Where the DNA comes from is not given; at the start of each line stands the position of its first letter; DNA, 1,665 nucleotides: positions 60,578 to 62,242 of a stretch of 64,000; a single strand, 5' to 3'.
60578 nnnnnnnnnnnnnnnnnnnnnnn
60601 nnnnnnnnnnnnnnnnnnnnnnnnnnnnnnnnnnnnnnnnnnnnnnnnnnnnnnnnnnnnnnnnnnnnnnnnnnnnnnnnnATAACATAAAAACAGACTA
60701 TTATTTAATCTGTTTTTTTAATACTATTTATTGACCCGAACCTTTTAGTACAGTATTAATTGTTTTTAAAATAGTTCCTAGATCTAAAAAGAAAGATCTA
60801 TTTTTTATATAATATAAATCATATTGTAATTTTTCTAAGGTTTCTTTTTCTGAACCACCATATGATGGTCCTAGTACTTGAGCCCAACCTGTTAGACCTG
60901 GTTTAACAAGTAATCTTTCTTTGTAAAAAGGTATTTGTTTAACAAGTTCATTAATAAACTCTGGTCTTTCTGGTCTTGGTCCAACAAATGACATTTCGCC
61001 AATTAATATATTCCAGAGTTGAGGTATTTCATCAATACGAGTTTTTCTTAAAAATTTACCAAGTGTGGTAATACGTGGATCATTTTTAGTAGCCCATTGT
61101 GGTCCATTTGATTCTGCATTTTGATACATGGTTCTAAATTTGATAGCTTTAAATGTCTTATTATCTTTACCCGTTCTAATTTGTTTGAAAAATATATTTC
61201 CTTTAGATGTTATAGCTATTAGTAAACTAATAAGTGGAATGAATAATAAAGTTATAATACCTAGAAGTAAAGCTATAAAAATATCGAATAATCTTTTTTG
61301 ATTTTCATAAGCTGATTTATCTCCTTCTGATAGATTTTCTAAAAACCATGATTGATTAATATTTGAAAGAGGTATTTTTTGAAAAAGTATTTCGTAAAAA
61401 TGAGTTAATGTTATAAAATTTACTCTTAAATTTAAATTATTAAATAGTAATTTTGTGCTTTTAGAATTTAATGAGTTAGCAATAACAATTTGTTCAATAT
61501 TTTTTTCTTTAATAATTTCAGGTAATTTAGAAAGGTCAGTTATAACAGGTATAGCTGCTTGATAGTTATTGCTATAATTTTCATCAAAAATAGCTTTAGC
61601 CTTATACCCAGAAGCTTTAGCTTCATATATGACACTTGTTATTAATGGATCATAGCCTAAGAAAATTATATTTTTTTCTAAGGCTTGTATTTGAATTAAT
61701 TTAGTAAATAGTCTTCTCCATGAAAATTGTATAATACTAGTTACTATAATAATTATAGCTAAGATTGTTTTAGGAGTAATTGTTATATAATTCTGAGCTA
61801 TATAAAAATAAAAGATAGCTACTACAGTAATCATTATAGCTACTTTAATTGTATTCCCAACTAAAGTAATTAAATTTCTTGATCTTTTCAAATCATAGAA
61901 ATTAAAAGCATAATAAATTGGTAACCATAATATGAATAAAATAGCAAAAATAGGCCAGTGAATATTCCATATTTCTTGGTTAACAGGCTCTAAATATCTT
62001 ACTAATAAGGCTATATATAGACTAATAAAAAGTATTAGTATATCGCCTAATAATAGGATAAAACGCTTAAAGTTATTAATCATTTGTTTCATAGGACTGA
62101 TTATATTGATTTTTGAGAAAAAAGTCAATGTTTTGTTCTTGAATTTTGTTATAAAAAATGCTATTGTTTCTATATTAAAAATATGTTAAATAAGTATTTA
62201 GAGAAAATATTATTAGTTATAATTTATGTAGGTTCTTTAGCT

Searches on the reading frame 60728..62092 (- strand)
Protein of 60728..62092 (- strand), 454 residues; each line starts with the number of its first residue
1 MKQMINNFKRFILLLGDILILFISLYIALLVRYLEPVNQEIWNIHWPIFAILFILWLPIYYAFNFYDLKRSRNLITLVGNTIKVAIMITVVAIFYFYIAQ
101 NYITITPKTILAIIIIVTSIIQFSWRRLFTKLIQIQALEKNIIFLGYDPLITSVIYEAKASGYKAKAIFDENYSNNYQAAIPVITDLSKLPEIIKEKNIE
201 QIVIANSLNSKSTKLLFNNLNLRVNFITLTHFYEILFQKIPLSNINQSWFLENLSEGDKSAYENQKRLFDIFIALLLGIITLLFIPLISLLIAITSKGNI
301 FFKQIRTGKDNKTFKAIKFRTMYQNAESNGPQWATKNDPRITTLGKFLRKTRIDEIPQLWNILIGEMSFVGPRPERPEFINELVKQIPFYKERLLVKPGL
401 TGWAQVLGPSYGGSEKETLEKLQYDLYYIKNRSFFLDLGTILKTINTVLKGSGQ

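Call 9: search_protein_families(library=pfam, proteins=[window:60728-62092:-])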
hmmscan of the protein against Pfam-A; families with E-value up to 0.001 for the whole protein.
window:60728-62092:- (454 aa): 2 families
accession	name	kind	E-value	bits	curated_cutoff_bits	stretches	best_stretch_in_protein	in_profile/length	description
PF02397.22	Bac_transf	-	1.7e-67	226.9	27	1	266-450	1-179/179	Bacterial sugar transferase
PF13727.12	CoA_binding_3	-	1.6e-06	28.7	25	1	62-207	2-150/175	CoA-binding domain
